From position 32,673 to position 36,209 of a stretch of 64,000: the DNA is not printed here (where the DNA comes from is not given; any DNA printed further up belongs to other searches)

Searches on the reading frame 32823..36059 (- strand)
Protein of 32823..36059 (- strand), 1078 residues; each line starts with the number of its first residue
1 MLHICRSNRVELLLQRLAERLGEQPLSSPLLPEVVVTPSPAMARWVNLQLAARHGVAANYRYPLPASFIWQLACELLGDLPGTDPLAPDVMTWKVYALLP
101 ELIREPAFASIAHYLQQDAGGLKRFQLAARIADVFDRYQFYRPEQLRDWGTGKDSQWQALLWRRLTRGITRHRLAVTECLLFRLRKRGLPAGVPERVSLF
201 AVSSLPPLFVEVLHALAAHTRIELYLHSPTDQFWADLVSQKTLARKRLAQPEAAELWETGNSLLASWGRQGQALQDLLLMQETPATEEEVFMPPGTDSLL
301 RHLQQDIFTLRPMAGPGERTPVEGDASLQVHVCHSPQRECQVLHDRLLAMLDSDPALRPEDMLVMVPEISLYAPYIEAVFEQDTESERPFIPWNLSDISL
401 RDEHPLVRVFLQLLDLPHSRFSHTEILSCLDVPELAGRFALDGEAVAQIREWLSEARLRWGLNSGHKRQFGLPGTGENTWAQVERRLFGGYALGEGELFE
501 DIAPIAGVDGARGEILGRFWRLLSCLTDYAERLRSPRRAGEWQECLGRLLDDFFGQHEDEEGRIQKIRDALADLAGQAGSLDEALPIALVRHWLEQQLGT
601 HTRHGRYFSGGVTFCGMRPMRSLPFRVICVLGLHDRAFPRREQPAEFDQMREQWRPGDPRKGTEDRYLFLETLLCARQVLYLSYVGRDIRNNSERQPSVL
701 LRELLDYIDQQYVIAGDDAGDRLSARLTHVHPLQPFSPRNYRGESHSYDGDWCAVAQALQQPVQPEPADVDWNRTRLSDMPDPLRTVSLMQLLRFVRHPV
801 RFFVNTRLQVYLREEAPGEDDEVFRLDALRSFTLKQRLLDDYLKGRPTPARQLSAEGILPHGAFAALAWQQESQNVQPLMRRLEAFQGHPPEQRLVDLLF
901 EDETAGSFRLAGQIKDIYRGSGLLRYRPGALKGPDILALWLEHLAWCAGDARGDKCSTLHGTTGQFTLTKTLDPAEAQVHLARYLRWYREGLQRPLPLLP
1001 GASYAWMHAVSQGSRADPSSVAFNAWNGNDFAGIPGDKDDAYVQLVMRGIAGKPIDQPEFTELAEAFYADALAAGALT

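Call 91: search_protein_families(library=pfam, proteins=[window:32823-36059:-], max_evalue=0.0001)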
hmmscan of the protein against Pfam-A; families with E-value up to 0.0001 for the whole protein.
window:32823-36059:- (1078 aa): 2 families
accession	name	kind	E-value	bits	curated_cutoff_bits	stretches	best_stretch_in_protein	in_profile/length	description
PF04257.20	Exonuc_V_gamma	-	1.8e-92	310.4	25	1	2-309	1-313/314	Exodeoxyribonuclease V, gamma subunit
PF17946.7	RecC_C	-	8.5e-55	186.2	22.6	1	785-1010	2-201/202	RecC C-terminal domain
